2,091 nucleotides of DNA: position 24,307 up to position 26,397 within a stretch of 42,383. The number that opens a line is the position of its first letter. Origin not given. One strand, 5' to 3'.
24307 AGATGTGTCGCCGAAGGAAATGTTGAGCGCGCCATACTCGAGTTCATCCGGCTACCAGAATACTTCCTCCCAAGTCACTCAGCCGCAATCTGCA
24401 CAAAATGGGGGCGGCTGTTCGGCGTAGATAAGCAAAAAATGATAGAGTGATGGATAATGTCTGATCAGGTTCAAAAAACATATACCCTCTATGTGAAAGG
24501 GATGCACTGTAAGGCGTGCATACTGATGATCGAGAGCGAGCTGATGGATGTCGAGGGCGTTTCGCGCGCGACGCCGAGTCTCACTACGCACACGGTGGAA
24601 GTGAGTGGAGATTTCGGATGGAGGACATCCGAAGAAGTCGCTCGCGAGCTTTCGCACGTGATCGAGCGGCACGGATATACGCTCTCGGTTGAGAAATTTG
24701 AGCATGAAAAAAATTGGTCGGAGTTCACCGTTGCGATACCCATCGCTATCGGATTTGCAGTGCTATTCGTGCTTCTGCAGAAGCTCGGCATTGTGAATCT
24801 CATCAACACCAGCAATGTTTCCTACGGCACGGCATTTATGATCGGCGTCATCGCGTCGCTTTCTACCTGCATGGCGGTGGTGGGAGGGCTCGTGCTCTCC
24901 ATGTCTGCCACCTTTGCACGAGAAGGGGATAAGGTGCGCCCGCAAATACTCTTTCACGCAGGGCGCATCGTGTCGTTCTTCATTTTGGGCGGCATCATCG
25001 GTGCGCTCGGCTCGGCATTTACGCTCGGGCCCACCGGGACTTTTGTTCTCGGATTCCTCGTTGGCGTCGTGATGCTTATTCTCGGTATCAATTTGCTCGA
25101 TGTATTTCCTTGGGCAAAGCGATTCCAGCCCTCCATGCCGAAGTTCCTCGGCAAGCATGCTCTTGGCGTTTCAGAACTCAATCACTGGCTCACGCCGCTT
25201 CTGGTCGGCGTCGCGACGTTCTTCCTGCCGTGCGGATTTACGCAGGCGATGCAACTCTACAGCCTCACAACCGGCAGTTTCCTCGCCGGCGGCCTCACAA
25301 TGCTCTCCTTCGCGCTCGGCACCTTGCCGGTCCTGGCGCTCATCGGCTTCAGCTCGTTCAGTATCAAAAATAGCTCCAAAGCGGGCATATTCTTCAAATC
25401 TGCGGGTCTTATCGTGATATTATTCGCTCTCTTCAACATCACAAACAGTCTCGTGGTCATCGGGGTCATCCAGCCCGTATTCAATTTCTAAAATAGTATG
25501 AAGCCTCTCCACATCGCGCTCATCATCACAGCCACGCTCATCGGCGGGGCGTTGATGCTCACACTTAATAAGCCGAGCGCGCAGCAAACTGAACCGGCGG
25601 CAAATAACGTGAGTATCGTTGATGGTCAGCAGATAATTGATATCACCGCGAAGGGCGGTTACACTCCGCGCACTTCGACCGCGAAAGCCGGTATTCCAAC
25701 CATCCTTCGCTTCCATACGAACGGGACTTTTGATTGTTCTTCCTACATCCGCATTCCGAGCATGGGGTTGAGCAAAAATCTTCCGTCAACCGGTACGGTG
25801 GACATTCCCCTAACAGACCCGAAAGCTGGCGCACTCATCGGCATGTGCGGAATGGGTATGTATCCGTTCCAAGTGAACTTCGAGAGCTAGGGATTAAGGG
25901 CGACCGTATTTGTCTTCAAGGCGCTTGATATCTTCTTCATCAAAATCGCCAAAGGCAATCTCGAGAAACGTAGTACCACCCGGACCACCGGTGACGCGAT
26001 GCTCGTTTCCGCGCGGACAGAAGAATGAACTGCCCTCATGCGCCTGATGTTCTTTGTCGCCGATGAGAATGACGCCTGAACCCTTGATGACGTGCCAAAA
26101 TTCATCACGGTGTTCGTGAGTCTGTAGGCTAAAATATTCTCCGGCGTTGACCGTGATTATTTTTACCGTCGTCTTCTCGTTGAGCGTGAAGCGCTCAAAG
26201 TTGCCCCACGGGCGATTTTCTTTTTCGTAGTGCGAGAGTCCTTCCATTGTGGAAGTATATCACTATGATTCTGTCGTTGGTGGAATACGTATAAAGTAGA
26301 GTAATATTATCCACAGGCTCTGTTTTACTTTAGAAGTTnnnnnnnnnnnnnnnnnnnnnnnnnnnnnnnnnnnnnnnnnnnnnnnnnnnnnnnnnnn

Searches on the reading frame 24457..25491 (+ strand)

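Call 10: search_protein_families(library=pfam, proteins=[window:24457-25491:+], max_evalue=0.01)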
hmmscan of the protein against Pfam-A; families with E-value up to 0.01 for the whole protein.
window:24457-25491:+ (344 aa): 3 families
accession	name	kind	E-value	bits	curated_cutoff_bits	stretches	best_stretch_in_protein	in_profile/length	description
PF13386.12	DsbD_2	-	1.2e-31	110.6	24.9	1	125-324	1-197/199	Cytochrome C biogenesis protein transmembrane region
PF00403.32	HMA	-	2.8e-10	40.9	24.8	1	10-74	1-61/62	Heavy-metal-associated domain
PF19803.4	DUF6286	-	0.0027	18.6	35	1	15-71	34-90/108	Family of unknown function (DUF6286)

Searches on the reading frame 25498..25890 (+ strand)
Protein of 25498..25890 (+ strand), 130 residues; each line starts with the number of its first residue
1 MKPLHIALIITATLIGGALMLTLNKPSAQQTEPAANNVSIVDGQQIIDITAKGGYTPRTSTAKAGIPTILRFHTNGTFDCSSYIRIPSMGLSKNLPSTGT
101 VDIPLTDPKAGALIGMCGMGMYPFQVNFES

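Call 10: search_protein_families(library=pfam, proteins=[window:25498-25890:+], max_evalue=0.01)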
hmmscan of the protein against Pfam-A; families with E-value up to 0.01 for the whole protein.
window:25498-25890:+ (130 aa): 1 family
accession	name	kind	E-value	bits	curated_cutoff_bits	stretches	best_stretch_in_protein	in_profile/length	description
PF13473.12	Cupredoxin_1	-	3.5e-08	33.8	27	1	19-122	7-97/104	Cupredoxin-like domain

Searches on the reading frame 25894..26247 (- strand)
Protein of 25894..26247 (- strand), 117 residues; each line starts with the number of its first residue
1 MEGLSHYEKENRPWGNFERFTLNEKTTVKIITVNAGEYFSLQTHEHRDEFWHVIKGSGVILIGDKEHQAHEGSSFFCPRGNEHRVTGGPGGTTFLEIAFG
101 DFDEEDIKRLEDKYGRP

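Call 10: search_protein_families(library=pfam, proteins=[window:25894-26247:-], max_evalue=0.01)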
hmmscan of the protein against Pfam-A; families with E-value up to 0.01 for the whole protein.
window:25894-26247:- (117 aa): 5 families
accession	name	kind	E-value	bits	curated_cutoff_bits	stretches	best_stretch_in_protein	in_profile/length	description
PF01050.24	MannoseP_isomer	-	5.3e-20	72.2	23.6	1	7-112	9-116/116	Mannose-6-phosphate isomerase C-terminal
PF07883.17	Cupin_2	-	1.2e-11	44.6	27.2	1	30-85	2-56/70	Cupin domain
PF02311.25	AraC_binding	-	0.00019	21.6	21.1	1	38-86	15-62/135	AraC-like ligand binding domain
PF21621.3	MPI_cupin_dom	-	0.0025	18.2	27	0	49-81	31-63/79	Mannose-6-phosphate isomerase, cupin domain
PF05899.18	Cupin_3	-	0.0036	17.4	23.5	1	45-82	23-61/74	EutQ-like cupin domain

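Call 12: find_encoding_contigs(protein=window:25894-26247:-, flank=10000, max_places=10)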
Protein window:25894-26247:- (117 aa): no gene with exactly this product is on record in the collection.

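Call 75: find_related_loci(query=window:25894-26247:-, collection=metagenome_contigs, flank=4000)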
Query window:25894-26247:- (117 aa) in metagenome_contigs; peptide patterns used: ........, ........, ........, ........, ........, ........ (x = any residue, [..] = any of these).
345 stretches matched a pattern; 155 encode a relative of the query (tblastn E <= 1e-3); the best 80 are kept; 80 distinct loci.
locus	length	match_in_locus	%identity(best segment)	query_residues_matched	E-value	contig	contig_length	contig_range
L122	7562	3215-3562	90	1-116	1e-68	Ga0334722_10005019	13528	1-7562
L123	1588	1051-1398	88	1-116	6e-70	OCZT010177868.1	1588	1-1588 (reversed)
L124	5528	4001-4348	87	1-116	8e-67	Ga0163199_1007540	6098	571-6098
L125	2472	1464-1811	87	1-116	4e-67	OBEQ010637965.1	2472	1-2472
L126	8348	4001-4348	85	1-116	1e-65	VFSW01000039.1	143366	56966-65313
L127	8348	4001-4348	85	1-116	1e-65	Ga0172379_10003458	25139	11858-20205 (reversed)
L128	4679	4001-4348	84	1-116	7e-65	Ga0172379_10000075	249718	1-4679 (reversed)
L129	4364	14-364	85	1-117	2e-64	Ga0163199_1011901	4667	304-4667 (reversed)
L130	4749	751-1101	85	1-117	2e-64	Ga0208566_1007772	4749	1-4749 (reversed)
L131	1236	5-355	83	1-117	2e-67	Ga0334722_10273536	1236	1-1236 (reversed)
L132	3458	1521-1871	81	1-117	2e-63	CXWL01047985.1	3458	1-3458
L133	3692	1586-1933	84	1-116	1e-63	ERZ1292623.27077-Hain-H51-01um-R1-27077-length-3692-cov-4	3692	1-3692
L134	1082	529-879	83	1-117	4e-67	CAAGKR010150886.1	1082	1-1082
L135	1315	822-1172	80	1-117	7e-66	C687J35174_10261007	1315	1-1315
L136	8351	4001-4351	80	1-117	2e-61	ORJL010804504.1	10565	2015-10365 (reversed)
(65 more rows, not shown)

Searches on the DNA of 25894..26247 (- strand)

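Call 85: search_with_rna_model(model_id=R1, sources=[L122, L123, L124, L125, L126, L127, L128, L129, L130, L131, L132, L133, L134, L135, L136, L137, L138, L139, L140, L141, L142, L143, L144, L145, L146, L147, L148, L149, L150, L151, L152, L153, L154, L155, L156, L157, L158, L159, L160, L161, L162, L163, L164, L165, L166, L167, L168, L169, L170, L171, L172, L173, L174, L175, L176, L177, L178, L179, L180, L181, L182, L183, L184, L185, L186, L187, L188, L189, L190, L191, L192, L193, L194, L195, L196, L197, L198, L199, L200, L201], max_evalue=0.001)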
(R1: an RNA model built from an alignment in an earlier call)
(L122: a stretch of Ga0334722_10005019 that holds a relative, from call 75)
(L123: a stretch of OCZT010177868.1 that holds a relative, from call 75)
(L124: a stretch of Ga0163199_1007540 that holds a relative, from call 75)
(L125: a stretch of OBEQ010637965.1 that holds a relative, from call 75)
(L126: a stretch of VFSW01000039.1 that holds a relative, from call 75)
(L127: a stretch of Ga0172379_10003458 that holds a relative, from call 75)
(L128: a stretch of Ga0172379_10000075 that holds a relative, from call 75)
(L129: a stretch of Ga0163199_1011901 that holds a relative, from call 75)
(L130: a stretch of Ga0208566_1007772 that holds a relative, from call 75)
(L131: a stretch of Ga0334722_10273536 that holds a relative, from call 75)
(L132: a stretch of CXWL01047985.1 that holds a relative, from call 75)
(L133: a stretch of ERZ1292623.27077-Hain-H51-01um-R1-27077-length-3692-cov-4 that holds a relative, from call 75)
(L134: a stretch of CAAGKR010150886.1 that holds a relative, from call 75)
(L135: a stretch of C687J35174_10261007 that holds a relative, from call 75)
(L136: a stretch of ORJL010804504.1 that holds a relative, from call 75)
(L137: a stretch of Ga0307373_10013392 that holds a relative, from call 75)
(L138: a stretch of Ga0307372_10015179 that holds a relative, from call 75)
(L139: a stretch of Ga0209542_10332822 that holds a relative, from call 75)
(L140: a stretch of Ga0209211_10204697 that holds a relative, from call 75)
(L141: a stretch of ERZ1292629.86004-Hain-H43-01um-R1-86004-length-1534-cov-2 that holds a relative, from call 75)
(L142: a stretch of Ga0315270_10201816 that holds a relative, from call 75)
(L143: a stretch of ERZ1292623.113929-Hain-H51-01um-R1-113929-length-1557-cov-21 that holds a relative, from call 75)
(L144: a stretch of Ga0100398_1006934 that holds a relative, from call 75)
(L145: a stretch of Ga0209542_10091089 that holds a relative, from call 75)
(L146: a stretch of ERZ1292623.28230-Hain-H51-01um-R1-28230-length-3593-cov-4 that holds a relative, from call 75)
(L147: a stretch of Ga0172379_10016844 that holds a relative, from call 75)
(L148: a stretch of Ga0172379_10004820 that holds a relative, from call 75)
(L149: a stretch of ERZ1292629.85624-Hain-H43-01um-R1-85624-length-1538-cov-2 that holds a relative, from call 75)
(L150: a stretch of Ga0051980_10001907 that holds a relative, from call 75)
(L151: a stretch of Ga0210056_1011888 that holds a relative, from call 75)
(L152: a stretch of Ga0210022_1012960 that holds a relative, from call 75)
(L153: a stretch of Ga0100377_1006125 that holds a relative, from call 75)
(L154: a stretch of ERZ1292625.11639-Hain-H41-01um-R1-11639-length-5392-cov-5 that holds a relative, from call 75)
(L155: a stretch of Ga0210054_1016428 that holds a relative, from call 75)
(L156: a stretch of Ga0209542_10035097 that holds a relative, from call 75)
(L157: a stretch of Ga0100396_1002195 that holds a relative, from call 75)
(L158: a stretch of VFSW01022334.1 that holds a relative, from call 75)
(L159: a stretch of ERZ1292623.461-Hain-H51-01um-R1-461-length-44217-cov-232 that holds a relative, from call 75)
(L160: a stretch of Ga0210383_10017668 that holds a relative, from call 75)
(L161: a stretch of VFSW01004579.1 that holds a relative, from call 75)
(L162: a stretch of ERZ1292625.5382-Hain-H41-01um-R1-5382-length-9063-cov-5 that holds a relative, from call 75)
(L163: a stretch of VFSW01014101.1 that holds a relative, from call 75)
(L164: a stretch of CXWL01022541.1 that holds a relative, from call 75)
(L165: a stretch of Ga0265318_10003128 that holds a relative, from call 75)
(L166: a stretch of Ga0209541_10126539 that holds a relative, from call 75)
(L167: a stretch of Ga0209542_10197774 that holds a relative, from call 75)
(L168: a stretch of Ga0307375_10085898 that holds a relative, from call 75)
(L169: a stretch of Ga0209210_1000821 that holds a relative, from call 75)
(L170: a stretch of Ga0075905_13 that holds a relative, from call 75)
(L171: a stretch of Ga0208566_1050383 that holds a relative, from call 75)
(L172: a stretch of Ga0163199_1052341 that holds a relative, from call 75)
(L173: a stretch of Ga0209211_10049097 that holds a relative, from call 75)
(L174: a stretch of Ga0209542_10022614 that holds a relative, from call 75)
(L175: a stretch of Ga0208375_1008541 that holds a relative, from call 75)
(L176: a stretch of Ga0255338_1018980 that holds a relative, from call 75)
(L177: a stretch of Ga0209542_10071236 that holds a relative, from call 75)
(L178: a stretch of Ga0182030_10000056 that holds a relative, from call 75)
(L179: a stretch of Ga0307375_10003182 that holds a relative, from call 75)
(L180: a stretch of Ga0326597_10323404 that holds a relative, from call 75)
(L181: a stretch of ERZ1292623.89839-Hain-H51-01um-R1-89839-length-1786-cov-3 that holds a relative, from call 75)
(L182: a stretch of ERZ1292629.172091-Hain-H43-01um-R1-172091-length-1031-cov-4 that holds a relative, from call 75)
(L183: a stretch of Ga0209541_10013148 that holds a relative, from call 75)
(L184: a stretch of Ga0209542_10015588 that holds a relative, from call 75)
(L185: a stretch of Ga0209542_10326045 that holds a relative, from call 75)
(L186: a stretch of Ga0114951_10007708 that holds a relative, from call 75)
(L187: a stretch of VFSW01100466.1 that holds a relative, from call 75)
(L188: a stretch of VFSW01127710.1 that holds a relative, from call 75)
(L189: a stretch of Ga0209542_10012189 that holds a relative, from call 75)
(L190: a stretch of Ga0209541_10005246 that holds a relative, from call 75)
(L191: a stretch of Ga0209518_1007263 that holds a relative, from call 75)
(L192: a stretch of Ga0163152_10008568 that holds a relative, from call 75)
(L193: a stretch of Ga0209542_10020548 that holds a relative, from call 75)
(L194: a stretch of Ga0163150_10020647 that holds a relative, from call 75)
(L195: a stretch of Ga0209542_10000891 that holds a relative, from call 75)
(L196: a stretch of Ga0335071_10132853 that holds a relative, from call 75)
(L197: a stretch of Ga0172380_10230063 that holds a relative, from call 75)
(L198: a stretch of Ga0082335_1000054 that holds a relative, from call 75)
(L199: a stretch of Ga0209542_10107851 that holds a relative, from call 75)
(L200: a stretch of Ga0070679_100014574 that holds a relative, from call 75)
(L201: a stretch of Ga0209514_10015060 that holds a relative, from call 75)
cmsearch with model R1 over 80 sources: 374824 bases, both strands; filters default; matches with E-value up to 0.001: 14.
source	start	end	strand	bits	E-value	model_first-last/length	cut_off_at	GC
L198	3551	3753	-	181.5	6.1e-58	1-204/204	no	0.54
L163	3507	3710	-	181.2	7.2e-58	1-204/204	no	0.53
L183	793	1003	-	179.6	2.5e-57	1-204/204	no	0.55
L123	744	949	-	178.1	8e-57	1-204/204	no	0.5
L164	34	234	-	177.6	1.1e-56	1-204/204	no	0.55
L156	2671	2890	-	175.9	4.2e-56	1-204/204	no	0.56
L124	2413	2625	-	171.8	9.8e-55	1-204/204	no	0.53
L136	3041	3239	-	171.2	1.5e-54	1-204/204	no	0.56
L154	459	692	-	165.6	1.1e-52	1-204/204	no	0.53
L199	186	389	-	163.1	7.3e-52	1-204/204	no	0.6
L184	215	419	-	163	8.1e-52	1-204/204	no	0.62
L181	1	156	-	125.1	2.7e-39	1-152/204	3'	0.47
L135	1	61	-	49.9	2.3e-14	1-61/204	3'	0.54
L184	1993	2151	-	20.5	0.00013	1-204/204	no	0.53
